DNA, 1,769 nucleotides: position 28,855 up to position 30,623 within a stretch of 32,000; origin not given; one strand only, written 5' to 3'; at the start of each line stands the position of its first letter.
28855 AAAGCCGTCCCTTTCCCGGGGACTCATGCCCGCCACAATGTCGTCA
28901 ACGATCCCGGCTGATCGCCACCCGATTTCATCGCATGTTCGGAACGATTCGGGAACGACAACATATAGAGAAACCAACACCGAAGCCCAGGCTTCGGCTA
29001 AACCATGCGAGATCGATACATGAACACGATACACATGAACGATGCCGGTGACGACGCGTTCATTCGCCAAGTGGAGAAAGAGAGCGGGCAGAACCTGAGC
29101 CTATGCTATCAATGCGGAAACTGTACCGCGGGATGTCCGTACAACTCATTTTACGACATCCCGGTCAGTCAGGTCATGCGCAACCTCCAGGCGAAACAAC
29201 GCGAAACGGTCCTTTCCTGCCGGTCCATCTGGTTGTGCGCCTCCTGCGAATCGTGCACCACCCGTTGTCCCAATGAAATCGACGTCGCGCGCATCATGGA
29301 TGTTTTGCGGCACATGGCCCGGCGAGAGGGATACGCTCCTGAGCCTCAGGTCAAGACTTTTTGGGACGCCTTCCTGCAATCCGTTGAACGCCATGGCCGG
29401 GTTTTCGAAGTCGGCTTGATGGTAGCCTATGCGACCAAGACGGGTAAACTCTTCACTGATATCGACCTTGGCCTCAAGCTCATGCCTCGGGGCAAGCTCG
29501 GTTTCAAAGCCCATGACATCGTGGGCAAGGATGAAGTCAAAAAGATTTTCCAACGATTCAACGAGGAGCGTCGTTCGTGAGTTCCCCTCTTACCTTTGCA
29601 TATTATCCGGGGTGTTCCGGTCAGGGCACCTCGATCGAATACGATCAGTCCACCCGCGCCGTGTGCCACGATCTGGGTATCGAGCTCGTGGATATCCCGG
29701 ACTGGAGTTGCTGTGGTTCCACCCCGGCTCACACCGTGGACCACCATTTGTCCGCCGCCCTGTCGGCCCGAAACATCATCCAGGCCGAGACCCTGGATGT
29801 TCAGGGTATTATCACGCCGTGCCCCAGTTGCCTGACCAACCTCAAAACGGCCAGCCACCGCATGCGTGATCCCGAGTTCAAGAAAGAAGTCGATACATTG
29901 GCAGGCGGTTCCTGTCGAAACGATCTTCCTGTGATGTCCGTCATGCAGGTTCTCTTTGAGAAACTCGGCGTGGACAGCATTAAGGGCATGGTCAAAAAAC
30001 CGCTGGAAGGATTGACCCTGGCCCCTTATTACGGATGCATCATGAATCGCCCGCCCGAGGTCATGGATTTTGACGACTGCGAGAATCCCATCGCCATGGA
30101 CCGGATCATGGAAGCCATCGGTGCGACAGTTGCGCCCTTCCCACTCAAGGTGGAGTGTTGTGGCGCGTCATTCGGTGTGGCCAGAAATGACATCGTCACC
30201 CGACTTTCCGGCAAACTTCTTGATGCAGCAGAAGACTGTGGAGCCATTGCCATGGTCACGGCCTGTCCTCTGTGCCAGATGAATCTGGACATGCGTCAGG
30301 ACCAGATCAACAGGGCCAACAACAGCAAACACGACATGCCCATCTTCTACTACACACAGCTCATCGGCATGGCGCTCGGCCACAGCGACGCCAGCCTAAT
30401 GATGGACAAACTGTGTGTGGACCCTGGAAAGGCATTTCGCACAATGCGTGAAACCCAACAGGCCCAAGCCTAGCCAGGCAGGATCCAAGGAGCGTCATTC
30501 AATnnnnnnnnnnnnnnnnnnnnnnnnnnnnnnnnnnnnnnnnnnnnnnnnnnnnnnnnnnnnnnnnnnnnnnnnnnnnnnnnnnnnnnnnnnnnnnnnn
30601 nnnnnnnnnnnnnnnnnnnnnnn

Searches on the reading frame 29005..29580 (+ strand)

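Call 11: search_protein_families(library=pfam, proteins=[window:29005-29580:+], max_evalue=0.001)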
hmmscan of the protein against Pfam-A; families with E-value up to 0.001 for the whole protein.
window:29005-29580:+ (191 aa): 5 families
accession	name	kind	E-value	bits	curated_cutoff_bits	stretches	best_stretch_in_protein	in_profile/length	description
PF13534.11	Fer4_17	-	8.7e-10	39.4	22.2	1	34-93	2-61/61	4Fe-4S dicluster domain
PF13187.11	Fer4_9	-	9.1e-09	35.7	27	1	34-91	2-50/52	4Fe-4S dicluster domain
PF13183.11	Fer4_8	-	3.4e-08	34.3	27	1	31-92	2-68/68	4Fe-4S dicluster domain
PF13237.11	Fer4_10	-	1.1e-06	28.9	25.5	1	30-89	5-53/53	4Fe-4S dicluster domain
PF12838.12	Fer4_7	-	5.6e-05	24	27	1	34-91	2-51/52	4Fe-4S dicluster domain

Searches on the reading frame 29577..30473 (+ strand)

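Call 11: search_protein_families(library=pfam, proteins=[window:29577-30473:+], max_evalue=0.001)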
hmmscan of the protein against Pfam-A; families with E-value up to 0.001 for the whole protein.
window:29577-30473:+ (298 aa): 1 family
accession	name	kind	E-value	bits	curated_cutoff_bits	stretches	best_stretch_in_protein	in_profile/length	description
PF02754.22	CCG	-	3.6e-26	91.5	20.6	2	8-90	2-85/85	Cysteine-rich domain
